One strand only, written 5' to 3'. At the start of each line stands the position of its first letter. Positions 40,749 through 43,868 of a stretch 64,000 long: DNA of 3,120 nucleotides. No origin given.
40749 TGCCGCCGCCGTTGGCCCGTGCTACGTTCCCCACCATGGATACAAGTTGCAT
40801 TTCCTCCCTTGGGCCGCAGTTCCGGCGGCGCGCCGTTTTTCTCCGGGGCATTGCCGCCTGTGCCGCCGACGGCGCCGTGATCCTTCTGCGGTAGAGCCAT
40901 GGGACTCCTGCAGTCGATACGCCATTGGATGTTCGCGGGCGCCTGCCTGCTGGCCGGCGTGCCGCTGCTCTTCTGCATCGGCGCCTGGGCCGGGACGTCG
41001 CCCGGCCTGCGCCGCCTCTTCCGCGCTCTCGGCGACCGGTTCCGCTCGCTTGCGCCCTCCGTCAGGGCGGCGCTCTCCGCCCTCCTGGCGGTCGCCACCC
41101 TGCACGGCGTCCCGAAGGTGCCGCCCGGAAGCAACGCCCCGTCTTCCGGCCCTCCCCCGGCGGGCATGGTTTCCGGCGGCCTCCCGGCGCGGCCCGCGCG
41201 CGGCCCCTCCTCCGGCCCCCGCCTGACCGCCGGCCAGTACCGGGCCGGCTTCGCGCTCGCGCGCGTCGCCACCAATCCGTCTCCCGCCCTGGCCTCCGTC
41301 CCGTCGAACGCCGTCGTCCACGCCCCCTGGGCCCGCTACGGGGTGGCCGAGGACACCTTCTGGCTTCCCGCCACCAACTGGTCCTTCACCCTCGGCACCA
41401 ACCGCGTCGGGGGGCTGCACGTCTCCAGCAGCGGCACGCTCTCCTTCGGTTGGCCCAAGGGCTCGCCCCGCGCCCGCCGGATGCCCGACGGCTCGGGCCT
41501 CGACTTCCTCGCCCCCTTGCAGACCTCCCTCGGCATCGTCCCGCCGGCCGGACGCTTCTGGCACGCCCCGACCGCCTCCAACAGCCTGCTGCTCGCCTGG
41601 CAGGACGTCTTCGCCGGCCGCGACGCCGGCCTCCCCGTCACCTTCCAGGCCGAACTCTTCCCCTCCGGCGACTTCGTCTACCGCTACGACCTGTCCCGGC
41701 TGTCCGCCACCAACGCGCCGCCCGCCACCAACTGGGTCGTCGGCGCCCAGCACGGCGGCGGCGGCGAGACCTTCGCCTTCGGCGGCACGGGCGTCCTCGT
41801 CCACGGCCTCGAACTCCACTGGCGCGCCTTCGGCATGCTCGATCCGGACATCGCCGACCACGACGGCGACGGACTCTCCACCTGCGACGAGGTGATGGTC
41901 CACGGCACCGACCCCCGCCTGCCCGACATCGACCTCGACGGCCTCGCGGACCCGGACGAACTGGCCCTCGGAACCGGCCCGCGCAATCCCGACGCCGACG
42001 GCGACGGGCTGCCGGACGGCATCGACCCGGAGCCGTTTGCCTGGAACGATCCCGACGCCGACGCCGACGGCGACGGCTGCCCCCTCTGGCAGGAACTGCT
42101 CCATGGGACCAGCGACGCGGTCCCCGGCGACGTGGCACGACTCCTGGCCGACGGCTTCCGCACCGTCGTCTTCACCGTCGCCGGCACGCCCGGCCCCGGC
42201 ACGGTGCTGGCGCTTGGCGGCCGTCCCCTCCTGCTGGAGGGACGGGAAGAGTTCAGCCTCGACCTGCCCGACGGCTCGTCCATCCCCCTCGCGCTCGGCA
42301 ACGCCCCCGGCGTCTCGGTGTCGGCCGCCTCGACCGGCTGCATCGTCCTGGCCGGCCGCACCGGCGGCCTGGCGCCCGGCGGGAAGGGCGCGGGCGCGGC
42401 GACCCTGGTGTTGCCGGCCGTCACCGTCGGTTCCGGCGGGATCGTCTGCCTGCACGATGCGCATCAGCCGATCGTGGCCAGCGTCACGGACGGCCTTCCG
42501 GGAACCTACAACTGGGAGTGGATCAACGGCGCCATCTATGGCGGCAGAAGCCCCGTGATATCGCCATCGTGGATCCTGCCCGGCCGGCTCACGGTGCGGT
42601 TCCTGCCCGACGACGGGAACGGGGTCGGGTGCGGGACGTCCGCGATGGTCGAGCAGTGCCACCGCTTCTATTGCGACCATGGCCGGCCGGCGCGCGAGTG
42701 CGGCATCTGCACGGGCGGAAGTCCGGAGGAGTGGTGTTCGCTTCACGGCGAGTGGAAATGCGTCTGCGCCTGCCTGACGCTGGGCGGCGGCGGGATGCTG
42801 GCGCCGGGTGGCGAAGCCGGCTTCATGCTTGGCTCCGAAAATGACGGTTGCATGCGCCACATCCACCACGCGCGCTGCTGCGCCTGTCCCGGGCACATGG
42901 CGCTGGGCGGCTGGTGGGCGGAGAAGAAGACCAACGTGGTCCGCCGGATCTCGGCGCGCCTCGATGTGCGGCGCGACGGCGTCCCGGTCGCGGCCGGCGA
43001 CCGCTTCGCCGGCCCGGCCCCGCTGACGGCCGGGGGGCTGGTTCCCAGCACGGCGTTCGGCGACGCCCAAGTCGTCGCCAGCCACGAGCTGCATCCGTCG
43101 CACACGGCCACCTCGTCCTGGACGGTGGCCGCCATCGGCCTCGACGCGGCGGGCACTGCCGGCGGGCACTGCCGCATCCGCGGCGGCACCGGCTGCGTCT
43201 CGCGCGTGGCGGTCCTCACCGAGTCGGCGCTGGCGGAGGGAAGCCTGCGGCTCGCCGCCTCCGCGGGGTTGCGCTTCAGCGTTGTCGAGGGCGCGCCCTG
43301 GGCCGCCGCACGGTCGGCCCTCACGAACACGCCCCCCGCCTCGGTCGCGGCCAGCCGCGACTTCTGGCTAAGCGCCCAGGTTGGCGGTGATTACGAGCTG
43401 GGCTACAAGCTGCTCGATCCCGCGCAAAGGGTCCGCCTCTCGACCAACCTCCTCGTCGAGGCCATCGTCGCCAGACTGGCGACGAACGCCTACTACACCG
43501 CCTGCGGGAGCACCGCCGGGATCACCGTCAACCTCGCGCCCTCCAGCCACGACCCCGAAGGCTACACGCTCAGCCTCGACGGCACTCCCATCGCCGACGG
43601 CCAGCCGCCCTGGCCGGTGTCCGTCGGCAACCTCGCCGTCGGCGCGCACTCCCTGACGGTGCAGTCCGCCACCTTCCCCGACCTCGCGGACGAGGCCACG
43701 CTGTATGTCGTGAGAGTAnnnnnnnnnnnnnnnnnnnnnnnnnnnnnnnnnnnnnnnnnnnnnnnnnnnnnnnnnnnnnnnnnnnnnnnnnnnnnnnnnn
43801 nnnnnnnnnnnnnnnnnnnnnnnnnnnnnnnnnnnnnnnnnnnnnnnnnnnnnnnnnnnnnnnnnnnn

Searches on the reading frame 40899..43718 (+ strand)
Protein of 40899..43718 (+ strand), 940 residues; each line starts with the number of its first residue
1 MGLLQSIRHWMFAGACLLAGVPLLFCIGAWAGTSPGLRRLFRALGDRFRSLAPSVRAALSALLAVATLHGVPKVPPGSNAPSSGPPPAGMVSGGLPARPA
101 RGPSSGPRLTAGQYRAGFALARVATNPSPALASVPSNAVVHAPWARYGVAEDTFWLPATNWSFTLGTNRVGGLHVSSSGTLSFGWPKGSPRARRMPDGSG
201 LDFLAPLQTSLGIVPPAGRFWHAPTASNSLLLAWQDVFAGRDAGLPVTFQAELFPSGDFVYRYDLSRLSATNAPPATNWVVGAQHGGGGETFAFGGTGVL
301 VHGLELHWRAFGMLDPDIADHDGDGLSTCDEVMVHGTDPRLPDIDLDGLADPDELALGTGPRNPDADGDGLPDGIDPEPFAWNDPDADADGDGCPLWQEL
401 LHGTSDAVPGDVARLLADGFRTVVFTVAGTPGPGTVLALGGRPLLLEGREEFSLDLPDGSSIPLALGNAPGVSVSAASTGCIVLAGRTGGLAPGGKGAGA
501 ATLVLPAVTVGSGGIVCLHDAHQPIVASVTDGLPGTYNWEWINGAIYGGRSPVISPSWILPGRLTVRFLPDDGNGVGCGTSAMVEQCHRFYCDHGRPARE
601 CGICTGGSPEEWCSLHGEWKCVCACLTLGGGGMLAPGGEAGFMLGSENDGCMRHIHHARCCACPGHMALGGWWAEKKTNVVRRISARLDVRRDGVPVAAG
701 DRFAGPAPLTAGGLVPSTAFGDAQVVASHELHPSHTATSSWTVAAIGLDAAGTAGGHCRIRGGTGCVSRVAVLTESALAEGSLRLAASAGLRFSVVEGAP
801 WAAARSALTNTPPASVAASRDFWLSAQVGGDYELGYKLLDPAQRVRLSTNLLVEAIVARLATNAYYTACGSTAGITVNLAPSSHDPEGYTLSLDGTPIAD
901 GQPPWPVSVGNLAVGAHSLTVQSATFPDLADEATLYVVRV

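Call 76: search_protein_families(library=ncbifam, proteins=[window:40899-43718:+], max_evalue=0.1)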
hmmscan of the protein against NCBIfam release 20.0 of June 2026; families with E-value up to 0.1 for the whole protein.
window:40899-43718:+ (940 aa): 2 families
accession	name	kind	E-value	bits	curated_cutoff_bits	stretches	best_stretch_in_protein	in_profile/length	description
NF033765.2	gliding_CglD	equivalog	1.3e-05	23.2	400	1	311-375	168-239/1124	adventurous gliding motility lipoprotein CglD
NF047639.1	throspo3_MtsD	equivalog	0.1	10.7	800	0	328-403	445-524/651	cell-cell cohesion protein MtsD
